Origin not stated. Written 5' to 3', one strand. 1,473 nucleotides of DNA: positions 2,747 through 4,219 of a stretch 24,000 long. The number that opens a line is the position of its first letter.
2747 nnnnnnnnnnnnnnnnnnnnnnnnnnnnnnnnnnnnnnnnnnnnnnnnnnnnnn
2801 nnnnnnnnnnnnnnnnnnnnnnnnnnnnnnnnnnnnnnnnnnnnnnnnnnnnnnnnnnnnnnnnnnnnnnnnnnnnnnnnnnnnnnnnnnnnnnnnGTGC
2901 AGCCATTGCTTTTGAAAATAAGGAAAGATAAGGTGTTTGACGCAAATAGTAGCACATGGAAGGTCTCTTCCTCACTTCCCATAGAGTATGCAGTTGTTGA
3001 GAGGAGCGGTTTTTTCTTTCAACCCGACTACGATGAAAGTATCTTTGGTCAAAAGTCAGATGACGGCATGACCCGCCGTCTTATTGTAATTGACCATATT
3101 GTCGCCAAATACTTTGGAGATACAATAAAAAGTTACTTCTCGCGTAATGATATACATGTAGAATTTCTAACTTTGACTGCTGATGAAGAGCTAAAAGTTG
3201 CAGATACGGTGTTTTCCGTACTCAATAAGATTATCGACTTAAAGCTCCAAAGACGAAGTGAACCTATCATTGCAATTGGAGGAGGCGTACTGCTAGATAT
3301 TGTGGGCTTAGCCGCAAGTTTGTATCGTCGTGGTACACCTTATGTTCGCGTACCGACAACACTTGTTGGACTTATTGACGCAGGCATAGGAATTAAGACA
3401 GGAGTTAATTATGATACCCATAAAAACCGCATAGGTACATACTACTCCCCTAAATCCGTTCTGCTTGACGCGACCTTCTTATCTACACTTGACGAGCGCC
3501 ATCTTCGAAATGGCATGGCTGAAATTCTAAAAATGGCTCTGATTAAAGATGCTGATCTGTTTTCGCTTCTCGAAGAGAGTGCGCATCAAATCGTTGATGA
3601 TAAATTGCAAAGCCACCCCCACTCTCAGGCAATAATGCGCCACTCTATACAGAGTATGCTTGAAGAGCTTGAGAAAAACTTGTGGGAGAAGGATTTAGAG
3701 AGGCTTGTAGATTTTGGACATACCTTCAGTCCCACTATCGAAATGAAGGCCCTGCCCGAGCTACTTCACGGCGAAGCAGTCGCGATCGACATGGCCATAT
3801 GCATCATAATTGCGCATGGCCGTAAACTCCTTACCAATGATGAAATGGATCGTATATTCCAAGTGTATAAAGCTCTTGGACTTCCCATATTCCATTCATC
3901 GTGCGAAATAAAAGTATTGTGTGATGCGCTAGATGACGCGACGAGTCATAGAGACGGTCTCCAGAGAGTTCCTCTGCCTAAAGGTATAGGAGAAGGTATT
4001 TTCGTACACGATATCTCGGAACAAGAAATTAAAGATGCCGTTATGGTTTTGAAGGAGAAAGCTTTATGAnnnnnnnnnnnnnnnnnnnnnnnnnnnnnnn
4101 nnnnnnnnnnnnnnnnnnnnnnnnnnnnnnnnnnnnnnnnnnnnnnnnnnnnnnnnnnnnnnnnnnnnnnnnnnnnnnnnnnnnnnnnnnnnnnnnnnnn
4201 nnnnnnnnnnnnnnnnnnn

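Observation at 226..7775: Cyclitol/carbasugar-type biosynthetic cluster built around a DHQS-like sugar-phosphate cyclase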

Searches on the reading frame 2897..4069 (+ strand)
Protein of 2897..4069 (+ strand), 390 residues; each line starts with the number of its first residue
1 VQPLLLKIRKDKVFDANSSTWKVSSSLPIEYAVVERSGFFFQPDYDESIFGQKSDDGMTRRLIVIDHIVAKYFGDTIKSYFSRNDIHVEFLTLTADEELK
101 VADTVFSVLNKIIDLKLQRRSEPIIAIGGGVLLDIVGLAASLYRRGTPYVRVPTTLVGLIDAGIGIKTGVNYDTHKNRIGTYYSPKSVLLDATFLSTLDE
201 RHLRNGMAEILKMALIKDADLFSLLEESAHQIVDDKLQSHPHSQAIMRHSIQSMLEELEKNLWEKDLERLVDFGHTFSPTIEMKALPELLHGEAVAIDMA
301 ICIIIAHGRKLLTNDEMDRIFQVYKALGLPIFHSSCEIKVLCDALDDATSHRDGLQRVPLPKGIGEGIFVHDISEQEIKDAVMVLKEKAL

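Call 3: search_protein_families(library=pfam, proteins=[window:2897-4069:+])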
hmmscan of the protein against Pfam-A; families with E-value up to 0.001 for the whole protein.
window:2897-4069:+ (390 aa): 3 families
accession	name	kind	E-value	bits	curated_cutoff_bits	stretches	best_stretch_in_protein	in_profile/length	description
PF01761.26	DHQ_synthase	-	9.9e-35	119.1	24.2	1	92-204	3-114/115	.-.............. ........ N-terminal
PF24621.2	DHQS_C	-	1.4e-28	100.1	27.6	1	206-344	1-137/144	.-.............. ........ C-terminal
PF13685.12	Fe-ADH_2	-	1.8e-08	35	28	1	57-194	18-144/149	Iron-containing alcohol dehydrogenase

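Call 4: search_protein_families(library=ncbifam, proteins=[window:2897-4069:+])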
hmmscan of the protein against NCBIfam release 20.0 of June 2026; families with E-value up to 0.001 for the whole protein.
window:2897-4069:+ (390 aa): 8 families
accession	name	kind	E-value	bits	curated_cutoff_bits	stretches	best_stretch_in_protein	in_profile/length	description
TIGR01357.1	aroB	equivalog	6.4e-69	232.8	305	1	59-380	22-341/344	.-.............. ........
NF004852.0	PRK06203.1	equivalog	7.2e-65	219.4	333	1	47-388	41-394/407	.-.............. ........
TIGR04425.1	P_lya_rel_AroB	hypoth_equivalog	3.6e-50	170.9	400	1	55-383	22-342/348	AroB-related putative sugar phosphate phospholyase (cyclizing)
NF010627.0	PRK14021.1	equivalog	2.5e-32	112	565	1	116-382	265-537/542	bifunctional shikimate kinase/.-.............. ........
NF010556.0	PRK13951.1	equivalog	9.2e-29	100.6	560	1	91-379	209-488/492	bifunctional shikimate kinase AroK/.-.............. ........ AroB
NF002022.0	PRK00843.1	equivalog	8.2e-09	34.9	413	1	61-224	37-187/350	NAD(P)-dependent glycerol-1-phosphate dehydrogenase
NF006941.0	PRK09423.1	subfamily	4.2e-08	32.4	336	1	59-211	30-173/367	glycerol dehydrogenase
NF041822.1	daptide_DH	equivalog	2.1e-06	26.9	300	0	63-145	5-79/363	daptide-type RiPP biosynthesis dehydogenase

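Call 9: search_solved_structures(query=window:2897-4069:+, max_evalue=0.00001, show_alignments=2)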
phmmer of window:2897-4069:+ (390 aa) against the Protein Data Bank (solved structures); distinct sequences matched with E-value up to 0.00001: 16.
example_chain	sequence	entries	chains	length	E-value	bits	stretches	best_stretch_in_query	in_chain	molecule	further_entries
4p53_A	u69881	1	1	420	1e-113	383.8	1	17-388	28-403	Cyclase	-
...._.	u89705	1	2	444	2.4e-69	237.7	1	13-383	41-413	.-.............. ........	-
3zok_A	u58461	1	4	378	1.3e-40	143.2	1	57-378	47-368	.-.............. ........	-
3clh_A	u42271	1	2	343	9.9e-40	140.3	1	62-369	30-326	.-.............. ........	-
3okf_A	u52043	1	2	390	6.5e-39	137.6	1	60-382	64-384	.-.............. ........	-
6lk2_A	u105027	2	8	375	3e-37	132.1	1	60-332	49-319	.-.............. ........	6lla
5eks_A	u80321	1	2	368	4e-34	121.8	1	110-384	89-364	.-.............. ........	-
5hvn_A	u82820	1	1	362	2.7e-33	119.1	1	62-331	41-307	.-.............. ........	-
1dqs_A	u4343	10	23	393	2e-32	116.2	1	121-341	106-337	PROTEIN (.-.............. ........) | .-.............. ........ | Pentafunctional AROM polypeptide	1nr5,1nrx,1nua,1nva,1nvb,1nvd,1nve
6c5c_A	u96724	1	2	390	2.7e-32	115.8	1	120-332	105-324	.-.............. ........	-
3qbd_A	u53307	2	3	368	2.9e-32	115.7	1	88-361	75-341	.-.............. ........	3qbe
7u5s_A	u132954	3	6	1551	3.2e-31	112.3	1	120-332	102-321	Pentafunctional AROM polypeptide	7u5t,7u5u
6hqv_A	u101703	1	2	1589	6.4e-30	108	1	120-330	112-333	Pentafunctional AROM polypeptide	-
2d2x_A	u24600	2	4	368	7.6e-29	104.5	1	67-320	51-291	2-deoxy-scyllo-inosose synthase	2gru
1xag_A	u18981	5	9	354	8.9e-27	97.7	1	61-369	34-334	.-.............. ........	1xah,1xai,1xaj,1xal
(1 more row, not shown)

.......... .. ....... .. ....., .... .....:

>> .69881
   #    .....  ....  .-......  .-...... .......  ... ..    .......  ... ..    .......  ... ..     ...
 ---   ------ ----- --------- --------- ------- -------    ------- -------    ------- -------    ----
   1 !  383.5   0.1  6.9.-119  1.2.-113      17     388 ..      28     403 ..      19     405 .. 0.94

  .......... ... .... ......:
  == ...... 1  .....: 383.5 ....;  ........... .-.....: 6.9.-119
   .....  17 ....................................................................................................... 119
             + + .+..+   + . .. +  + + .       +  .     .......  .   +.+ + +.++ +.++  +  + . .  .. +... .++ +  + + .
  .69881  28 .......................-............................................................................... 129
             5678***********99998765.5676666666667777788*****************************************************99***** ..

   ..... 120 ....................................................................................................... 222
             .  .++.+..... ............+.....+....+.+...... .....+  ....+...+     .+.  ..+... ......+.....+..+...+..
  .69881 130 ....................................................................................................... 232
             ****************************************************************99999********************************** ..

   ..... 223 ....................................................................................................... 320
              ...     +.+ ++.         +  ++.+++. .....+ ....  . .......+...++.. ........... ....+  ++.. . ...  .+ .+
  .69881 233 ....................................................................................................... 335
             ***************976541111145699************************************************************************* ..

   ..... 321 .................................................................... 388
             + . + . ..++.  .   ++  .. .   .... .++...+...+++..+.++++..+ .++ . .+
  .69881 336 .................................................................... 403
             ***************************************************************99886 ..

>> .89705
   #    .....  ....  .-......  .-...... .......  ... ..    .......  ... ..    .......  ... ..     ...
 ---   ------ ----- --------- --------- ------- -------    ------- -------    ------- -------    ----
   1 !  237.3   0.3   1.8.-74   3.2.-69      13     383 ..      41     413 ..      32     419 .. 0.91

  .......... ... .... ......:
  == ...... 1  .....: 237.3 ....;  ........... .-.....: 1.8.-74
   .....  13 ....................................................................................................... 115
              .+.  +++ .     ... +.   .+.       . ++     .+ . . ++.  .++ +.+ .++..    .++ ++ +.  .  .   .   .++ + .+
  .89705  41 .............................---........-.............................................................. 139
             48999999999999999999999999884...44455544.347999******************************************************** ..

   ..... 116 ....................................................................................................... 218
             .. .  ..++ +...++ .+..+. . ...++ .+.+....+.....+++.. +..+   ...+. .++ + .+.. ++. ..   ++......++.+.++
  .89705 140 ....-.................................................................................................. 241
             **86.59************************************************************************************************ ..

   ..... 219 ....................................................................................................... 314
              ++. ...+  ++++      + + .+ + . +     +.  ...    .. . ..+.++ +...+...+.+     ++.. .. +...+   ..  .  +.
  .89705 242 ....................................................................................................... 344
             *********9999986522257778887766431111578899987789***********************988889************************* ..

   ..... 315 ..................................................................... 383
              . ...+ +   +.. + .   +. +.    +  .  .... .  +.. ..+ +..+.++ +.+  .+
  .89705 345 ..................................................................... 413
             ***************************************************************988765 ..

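Call 10: find_homologous_proteins(query=window:2897-4069:+, max_evalue=1e-30)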
Query window:2897-4069:+ (390 aa): 5493 proteins with E <= 1e-30 among 8000 candidates; the best 120 are listed.
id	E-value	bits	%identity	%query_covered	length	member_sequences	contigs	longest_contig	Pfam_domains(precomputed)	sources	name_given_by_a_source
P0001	9.0e-255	863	100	100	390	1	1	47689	PF13685.13,PF24621.3,PF01761.27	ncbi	-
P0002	1.5e-222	757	86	100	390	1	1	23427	PF13685.13,PF24621.3,PF01761.27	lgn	-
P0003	1.4e-213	727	83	100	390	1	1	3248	PF13685.13,PF24621.3,PF01761.27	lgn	-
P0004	2.4e-212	723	84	99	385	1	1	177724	PF13685.13,PF24621.3,PF01761.27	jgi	jgi:3-dehydroquinate synthetase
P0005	3.9e-207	706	84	96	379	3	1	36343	PF13685.13,PF24621.3,PF01761.27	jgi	-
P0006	1.5e-204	698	82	97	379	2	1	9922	PF13685.13,PF24621.3,PF01761.27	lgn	-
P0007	1.3e-203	694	82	97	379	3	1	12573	PF13685.13,PF24621.3,PF01761.27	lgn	-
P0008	7.2e-188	643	78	95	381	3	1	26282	PF13685.13,PF24621.3,PF01761.27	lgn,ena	-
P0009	6.8e-183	626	76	95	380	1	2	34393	PF13685.13,PF24621.3,PF01761.27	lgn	-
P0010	6.4e-174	597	69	98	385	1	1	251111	PF13685.13,PF24621.3,PF01761.27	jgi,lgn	jgi:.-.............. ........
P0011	1.2e-172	593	70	97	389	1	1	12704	PF13685.13,PF24621.3,PF01761.27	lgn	-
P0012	4.7e-171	587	70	97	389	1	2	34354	PF13685.13,PF24621.3,PF01761.27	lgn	-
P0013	7.6e-168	577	67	98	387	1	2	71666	PF13685.13,PF24621.3,PF01761.27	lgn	-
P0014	9.1e-167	573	68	97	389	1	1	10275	PF13685.13,PF24621.3,PF01761.27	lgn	-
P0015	1.2e-166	573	68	97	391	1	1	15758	PF13685.13,PF24621.3,PF01761.27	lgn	-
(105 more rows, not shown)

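Call 11: find_encoding_contigs(protein=window:2897-4069:+, flank=10000, max_places=6)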
Protein window:2897-4069:+ (390 aa): no gene with exactly this product is on record in the collection.

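Call 12: find_encoding_contigs(protein=P0001, flank=10000, max_places=4)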
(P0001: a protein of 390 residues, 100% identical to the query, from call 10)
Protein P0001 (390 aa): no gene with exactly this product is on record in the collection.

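Call 13: find_encoding_contigs(protein=P0004, flank=10000, max_places=3)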
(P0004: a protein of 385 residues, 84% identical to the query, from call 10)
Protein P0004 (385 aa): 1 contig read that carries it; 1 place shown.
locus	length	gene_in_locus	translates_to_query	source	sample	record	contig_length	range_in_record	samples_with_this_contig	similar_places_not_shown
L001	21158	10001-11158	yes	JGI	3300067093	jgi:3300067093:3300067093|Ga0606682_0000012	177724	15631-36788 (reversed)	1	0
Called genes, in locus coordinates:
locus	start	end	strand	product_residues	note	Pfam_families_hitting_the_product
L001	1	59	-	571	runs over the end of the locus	PF00239:Resolvase, PF07508:Recombinase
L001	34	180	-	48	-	-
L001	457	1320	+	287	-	PF13814:Replic_Relax (weak)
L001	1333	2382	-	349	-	PF08240:ADH_N, PF00107:ADH_zinc_N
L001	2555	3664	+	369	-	PF00465:Fe-ADH, PF13685:Fe-ADH_2, PF01761:DHQ_synthase, PF24621:DHQS_C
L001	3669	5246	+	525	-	PF02776:TPP_enzyme_N, PF02775:TPP_enzyme_C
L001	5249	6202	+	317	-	PF00682:HMGL-like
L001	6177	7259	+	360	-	PF01636:APH (weak)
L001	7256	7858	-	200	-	PF28549:NDPSase_N, PF00293:NUDIX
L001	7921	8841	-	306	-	PF00483:NTP_transferase (weak), PF12804:NTP_transf_3 (weak)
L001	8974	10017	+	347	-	PF00480:ROK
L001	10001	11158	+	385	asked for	PF13685:Fe-ADH_2, PF01761:DHQ_synthase, PF24621:DHQS_C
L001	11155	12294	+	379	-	PF08240:ADH_N (weak), PF00107:ADH_zinc_N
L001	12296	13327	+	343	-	-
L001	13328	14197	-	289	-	PF01370:Epimerase, PF04321:RmlD_sub_bind, PF16363:GDP_Man_Dehyd, PF07993:NAD_binding_4 (weak)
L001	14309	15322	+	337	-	PF08240:ADH_N, PF00107:ADH_zinc_N, PF13602:ADH_zinc_N_2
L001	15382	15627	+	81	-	PF13560:HTH_31, PF12844:HTH_19 (weak), PF01381:HTH_3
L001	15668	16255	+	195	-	-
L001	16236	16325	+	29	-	-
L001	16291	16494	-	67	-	-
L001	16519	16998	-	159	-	PF13091:PLDc_2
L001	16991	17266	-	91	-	-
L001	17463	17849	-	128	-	-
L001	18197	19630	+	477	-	PF00224:PK, PF03328:HpcH_HpaI (faint), PF02887:PK_C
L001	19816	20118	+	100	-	-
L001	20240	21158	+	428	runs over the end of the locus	PF00162:PGK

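Call 14: find_related_loci(query=window:2897-4069:+, collection=genome_contigs, flank=10000)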
Query window:2897-4069:+ (390 aa) in genome_contigs; peptide patterns used: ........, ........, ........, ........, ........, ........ (x = any residue, [..] = any of these).
104 stretches matched a pattern; 24 encode a relative of the query (tblastn E <= 1e-3); 24 distinct loci.
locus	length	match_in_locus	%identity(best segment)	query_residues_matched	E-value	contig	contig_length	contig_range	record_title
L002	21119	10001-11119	49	20-387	7e-118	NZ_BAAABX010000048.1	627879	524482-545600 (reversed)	Streptomyces luteireticuli strain JCM 4788 sequence048, whole genome shotgun sequence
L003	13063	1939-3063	49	13-382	1e-113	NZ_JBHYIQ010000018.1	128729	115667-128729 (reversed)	Amycolatopsis sp. NPDC059021 NPDC059021_T51_C4.ctg-0018, whole genome shotgun sequence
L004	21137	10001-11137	50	14-389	1e-116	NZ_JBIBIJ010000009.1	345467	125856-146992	Kitasatospora sp. NPDC008050 NPDC008050_180_H12.ctg-0009, whole genome shotgun sequence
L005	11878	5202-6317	48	21-387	3e-109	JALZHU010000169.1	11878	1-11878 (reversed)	MAG: Actinomycetota bacterium isolate SON bin10 SC8834_NODE_246_length_11878_cov_1.785295, whole genome shotgun sequence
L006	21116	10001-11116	49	20-386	1e-117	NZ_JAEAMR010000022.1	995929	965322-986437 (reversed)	Streptomyces sp. AV19 Scaffold_22, whole genome shotgun sequence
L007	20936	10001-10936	41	62-372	3e-66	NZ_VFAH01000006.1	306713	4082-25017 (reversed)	Noviherbaspirillum aerium strain 122213-3 Scaffold6, whole genome shotgun sequence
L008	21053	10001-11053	36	41-387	2e-65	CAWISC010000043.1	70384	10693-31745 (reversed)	MAG: uncultured Gammaproteobacteria bacterium isolate MFD09206.bin.1.132 genome assembly, contig: contig_30167, whole ge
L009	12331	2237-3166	40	62-370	7e-63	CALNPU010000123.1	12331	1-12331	MAG: uncultured Caballeronia sp. isolate Acor symbiont genome assembly, contig: contig123, whole genome shotgun sequence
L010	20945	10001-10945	39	60-370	6e-60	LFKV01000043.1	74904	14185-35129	Candidatus Paraburkholderia kirkii strain UZHbot2 BPUNctg142, whole genome shotgun sequence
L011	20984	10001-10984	37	62-388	1e-59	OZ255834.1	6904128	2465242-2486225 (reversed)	MAG: Bryobacteraceae bacterium isolate 6f4cedc6-5cfc-4f97-a273-bb0a1e286dcf genome assembly, chromosome: 1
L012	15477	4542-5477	41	62-372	1e-67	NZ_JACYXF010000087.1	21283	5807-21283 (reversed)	Noviherbaspirillum malthae strain CC-AFH3 Scaffold83_1, whole genome shotgun sequence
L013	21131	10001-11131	33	16-387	2e-51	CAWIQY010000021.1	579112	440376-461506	MAG: uncultured cyanobacterium isolate MFD03250.bin.1.144 genome assembly, contig: contig_9449, whole genome shotgun seq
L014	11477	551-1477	35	60-363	1e-47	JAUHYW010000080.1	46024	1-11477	MAG: bacterium isolate 3_bin.88 NODE_1154_length_46024_cov_2.994509, whole genome shotgun sequence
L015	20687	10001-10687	37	93-326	3e-36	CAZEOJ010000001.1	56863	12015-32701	MAG TPA_asm: uncultured Bacteroidaceae bacterium isolate SRP199465_co1_53 genome assembly, contig: NODE_1061_length_5686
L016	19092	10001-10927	29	63-370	4e-33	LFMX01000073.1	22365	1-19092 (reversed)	Candidatus Burkholderia humilis strain UZHbot5 BHUMctg78, whole genome shotgun sequence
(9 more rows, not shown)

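Call 16: find_encoding_contigs(protein=P0002, flank=10000, max_places=2)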
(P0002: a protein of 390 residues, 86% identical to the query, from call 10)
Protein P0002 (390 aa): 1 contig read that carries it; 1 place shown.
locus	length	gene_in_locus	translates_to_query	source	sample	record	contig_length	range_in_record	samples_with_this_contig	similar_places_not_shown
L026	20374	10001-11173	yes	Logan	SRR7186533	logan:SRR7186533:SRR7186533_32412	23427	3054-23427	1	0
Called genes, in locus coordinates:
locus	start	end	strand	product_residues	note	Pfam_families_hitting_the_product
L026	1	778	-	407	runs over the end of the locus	PF10017:Methyltransf_33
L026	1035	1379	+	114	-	-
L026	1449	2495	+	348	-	PF08240:ADH_N, PF01262:AlaDh_PNT_C, PF00107:ADH_zinc_N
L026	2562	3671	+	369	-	PF00465:Fe-ADH, PF13685:Fe-ADH_2, PF01761:DHQ_synthase, PF24621:DHQS_C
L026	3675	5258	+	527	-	PF02776:TPP_enzyme_N, PF02775:TPP_enzyme_C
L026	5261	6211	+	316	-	PF00682:HMGL-like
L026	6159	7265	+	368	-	PF01636:APH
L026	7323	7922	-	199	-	PF28549:NDPSase_N, PF00293:NUDIX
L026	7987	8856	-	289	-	PF00483:NTP_transferase, PF12804:NTP_transf_3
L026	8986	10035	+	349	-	PF00480:ROK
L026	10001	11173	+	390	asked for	PF13685:Fe-ADH_2, PF01761:DHQ_synthase, PF24621:DHQS_C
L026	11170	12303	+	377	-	PF08240:ADH_N, PF16912:Glu_dehyd_C (faint), PF00107:ADH_zinc_N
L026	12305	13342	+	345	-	PF02527:GidB (weak), PF01488:Shikimate_DH (weak)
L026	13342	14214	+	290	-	PF01370:Epimerase, PF04321:RmlD_sub_bind, PF16363:GDP_Man_Dehyd, PF13460:NAD_binding_10 (weak), PF07993:NAD_binding_4 (weak)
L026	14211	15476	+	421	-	-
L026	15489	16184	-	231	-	PF13472:Lipase_GDSL_2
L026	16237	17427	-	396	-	-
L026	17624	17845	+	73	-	-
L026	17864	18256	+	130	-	-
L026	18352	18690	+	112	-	PF18895:T4SS_pilin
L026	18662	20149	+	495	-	PF18895:T4SS_pilin, PF19590:TrbL_3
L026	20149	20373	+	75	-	?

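Call 17: find_encoding_contigs(protein=P0010, flank=10000, max_places=2)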
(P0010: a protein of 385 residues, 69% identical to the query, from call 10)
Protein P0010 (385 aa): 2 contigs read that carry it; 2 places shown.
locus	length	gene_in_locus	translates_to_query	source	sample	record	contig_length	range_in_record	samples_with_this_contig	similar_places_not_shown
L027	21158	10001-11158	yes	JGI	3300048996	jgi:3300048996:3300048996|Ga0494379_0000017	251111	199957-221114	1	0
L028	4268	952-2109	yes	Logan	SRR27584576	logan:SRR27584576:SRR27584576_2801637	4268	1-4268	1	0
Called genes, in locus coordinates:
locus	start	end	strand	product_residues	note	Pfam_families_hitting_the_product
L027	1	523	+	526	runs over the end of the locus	PF00704:Glyco_hydro_18 (faint), PF02839:CBM_5_12 (weak)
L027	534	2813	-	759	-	-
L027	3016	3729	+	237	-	PF00293:NUDIX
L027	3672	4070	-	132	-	PF13884:Peptidase_S74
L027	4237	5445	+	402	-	-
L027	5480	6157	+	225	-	PF20240:DUF6597 (weak), PF12833:HTH_18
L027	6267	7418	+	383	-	PF06441:EHN, PF00561:Abhydrolase_1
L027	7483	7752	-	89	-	-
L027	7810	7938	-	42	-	-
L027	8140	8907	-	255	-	PF00106:adh_short, PF08659:KR, PF13561:adh_short_C2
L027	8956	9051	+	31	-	-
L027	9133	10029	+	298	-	PF00480:ROK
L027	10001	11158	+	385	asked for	PF13685:Fe-ADH_2, PF01761:DHQ_synthase, PF24621:DHQS_C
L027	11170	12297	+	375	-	PF08240:ADH_N (faint), PF16912:Glu_dehyd_C (faint), PF00107:ADH_zinc_N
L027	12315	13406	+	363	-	PF00465:Fe-ADH, PF13685:Fe-ADH_2, PF01761:DHQ_synthase, PF24621:DHQS_C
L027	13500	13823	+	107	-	-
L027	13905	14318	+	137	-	PF08818:DUF1801 (weak)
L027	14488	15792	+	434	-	-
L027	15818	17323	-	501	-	PF00282:Pyridoxal_deC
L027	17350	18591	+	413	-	-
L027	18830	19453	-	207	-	-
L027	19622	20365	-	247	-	PF00561:Abhydrolase_1, PF12697:Abhydrolase_6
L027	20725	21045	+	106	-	-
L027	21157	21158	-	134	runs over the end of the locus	-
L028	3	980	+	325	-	?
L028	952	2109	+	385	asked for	PF13685:Fe-ADH_2, PF01761:DHQ_synthase, PF24621:DHQS_C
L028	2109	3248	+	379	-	PF08240:ADH_N (faint), PF16912:Glu_dehyd_C (faint), PF00107:ADH_zinc_N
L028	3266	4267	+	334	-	?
